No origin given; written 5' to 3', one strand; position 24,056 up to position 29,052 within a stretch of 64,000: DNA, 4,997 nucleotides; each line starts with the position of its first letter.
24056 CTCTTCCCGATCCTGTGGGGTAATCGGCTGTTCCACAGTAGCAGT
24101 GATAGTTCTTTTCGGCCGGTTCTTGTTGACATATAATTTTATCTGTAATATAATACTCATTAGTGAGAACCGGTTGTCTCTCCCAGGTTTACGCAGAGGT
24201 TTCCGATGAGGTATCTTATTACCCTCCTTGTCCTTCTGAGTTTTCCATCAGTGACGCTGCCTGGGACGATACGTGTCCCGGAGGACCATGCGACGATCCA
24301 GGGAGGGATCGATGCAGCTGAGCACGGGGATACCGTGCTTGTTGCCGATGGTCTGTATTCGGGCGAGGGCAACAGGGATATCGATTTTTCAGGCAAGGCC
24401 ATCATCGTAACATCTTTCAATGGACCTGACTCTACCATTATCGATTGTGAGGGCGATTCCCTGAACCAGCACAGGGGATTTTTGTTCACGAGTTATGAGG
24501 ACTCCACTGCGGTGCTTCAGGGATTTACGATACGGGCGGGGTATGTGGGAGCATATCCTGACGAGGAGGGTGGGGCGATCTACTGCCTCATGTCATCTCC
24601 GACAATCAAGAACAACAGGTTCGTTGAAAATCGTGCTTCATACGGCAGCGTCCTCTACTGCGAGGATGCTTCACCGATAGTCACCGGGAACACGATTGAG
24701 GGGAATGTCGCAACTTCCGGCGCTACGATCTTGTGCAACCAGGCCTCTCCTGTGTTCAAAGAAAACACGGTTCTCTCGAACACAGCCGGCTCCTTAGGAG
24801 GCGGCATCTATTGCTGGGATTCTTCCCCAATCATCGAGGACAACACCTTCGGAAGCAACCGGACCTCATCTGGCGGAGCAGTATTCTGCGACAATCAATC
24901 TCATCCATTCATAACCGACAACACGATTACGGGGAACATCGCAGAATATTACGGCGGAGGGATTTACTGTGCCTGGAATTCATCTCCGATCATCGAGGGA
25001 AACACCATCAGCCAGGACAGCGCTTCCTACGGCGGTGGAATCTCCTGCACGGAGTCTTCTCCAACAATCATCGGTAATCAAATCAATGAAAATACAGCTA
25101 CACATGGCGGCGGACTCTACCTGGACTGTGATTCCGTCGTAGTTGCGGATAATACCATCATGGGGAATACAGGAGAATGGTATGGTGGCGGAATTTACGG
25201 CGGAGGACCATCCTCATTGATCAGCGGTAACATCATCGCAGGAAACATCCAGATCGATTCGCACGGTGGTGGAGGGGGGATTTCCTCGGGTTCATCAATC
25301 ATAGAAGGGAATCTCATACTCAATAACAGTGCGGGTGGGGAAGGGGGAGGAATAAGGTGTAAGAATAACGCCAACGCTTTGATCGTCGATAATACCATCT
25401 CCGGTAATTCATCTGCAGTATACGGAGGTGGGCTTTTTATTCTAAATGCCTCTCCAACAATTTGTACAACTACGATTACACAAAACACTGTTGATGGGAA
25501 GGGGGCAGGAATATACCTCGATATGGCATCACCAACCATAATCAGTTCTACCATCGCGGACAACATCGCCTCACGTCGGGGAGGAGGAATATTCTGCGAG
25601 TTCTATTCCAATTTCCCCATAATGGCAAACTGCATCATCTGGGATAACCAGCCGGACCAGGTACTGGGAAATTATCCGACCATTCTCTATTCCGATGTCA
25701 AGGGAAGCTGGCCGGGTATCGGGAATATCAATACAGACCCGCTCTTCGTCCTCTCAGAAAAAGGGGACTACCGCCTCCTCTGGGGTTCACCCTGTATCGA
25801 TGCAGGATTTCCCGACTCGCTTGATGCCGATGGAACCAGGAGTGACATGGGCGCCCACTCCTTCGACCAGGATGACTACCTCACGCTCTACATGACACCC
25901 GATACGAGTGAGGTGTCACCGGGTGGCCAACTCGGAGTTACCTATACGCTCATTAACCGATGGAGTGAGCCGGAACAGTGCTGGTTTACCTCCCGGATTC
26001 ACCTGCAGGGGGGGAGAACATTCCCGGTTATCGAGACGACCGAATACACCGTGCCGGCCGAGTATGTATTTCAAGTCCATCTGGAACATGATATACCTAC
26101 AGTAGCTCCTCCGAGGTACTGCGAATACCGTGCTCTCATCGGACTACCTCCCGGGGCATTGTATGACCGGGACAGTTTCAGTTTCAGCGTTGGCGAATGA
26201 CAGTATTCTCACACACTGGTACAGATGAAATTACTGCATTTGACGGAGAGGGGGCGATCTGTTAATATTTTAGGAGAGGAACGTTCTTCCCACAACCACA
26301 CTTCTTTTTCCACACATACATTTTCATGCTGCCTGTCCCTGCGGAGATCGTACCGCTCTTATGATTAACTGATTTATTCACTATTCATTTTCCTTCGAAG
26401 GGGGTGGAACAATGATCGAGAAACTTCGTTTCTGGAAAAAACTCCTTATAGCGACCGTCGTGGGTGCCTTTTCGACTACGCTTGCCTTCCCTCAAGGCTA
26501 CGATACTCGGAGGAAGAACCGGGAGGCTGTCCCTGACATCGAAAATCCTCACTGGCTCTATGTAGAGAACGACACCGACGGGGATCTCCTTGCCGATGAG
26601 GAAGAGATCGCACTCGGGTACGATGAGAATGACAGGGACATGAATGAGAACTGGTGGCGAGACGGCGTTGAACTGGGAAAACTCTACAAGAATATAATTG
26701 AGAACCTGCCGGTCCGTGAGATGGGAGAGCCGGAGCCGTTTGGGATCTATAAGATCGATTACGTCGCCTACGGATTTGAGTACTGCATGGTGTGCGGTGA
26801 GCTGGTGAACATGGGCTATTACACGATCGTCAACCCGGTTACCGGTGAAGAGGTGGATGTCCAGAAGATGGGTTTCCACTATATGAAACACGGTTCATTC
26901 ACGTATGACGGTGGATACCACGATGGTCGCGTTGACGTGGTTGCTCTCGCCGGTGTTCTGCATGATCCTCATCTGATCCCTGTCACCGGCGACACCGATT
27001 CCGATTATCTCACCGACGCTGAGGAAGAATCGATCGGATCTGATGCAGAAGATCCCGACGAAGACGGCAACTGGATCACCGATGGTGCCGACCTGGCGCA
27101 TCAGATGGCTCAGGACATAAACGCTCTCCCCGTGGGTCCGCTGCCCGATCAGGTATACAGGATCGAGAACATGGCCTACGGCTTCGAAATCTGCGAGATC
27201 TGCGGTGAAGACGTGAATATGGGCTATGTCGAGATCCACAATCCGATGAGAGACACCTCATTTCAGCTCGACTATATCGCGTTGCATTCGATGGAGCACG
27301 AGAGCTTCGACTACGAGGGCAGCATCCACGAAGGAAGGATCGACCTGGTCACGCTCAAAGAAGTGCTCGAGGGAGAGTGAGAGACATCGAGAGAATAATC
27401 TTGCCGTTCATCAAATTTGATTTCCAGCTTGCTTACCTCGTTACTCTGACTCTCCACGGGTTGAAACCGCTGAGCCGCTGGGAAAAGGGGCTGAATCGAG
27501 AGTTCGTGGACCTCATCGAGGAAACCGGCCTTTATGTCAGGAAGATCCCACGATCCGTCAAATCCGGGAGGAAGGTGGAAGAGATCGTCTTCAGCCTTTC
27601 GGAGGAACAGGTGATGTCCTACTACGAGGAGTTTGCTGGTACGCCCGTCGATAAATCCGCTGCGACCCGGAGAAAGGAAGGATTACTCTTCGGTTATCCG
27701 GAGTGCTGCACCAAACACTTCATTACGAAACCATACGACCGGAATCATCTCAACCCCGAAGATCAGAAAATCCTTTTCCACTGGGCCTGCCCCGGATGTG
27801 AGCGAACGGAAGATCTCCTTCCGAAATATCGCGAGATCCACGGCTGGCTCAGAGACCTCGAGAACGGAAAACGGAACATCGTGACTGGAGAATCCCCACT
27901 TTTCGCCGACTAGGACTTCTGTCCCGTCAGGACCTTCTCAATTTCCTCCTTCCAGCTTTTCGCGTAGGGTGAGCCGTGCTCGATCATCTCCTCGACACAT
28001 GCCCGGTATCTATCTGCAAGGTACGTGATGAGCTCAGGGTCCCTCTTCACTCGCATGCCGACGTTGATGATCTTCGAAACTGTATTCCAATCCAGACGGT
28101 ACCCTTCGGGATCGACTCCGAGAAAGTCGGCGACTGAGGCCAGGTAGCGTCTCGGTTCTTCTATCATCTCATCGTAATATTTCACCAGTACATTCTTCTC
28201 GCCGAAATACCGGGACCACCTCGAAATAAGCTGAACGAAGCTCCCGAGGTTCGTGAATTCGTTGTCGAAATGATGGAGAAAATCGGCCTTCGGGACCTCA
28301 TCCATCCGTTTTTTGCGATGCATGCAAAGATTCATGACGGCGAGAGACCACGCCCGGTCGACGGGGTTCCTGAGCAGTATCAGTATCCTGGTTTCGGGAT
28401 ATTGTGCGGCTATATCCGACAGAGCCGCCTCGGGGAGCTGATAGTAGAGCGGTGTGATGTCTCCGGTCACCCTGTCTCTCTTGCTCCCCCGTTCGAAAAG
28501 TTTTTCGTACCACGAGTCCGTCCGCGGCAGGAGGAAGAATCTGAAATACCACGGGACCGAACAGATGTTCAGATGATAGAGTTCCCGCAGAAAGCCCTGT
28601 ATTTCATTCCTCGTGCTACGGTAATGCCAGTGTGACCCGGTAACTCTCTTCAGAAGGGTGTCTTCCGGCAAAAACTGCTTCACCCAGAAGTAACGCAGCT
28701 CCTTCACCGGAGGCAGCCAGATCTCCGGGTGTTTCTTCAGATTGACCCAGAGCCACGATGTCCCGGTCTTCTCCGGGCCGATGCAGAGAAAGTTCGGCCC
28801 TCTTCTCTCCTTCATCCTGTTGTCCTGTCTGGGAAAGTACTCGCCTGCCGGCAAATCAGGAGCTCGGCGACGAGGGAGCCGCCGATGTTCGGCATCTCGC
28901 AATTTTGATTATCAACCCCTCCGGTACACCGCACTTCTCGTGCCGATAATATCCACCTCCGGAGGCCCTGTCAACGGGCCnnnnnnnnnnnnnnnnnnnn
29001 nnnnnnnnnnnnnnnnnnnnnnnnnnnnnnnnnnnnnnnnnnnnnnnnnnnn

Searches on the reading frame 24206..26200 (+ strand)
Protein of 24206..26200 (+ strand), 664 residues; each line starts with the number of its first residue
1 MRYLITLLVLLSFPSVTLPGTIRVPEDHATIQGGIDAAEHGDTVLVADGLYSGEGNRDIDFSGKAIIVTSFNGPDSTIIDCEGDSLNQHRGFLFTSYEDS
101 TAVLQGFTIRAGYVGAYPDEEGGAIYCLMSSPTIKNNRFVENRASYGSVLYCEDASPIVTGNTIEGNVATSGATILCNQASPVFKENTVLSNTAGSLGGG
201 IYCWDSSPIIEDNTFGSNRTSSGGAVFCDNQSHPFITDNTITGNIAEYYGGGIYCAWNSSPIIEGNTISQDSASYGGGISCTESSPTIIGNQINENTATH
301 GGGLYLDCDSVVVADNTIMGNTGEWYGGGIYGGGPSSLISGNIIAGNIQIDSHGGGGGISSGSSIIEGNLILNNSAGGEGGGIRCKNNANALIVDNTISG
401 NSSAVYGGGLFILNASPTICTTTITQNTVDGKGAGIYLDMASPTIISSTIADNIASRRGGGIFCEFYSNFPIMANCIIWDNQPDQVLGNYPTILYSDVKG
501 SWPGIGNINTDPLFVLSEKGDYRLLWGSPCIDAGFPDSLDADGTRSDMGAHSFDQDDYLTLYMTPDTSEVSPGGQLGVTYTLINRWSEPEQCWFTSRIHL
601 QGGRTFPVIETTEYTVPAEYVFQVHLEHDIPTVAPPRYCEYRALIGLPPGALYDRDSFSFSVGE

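Call 44: search_protein_families(library=pfam, proteins=[window:24206-26200:+], max_evalue=0.00001)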
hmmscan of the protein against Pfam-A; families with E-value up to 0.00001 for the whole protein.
window:24206-26200:+ (664 aa): 3 families
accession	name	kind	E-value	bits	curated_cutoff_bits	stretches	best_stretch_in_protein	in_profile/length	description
PF13229.12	Beta_helix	-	2.3e-28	99.2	25.9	3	175-343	3-157/158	Right handed beta helix region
PF05048.19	NosD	-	1.2e-19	71.1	23.6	2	186-322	48-173/212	Periplasmic copper-binding protein (NosD)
PF02415.23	Chlam_PMP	-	2.7e-14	52.2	20.6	0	240-255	3-18/19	Chlamydia polymorphic membrane protein (Chlamydia_PMP) repeat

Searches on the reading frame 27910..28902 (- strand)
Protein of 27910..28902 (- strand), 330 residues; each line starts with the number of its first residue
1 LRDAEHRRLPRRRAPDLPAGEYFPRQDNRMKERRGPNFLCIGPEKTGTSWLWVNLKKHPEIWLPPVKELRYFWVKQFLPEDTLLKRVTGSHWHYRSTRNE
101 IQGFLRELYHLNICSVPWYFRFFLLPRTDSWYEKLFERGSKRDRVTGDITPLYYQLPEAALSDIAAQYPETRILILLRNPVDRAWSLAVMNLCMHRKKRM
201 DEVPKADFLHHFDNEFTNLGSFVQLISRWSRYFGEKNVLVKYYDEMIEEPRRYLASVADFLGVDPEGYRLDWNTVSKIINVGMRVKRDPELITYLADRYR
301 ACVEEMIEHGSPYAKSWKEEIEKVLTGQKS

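Call 44: search_protein_families(library=pfam, proteins=[window:27910-28902:-], max_evalue=0.00001)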
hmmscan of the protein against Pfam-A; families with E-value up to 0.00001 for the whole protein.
window:27910-28902:- (330 aa): 2 families
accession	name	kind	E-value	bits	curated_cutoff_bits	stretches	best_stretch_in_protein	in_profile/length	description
PF00685.33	Sulfotransfer_1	-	7.8e-17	62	22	1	39-266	5-184/255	Sulfotransferase domain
PF13469.12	Sulfotransfer_3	-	7.8e-12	46.3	27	1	38-264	2-213/216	Sulfotransferase family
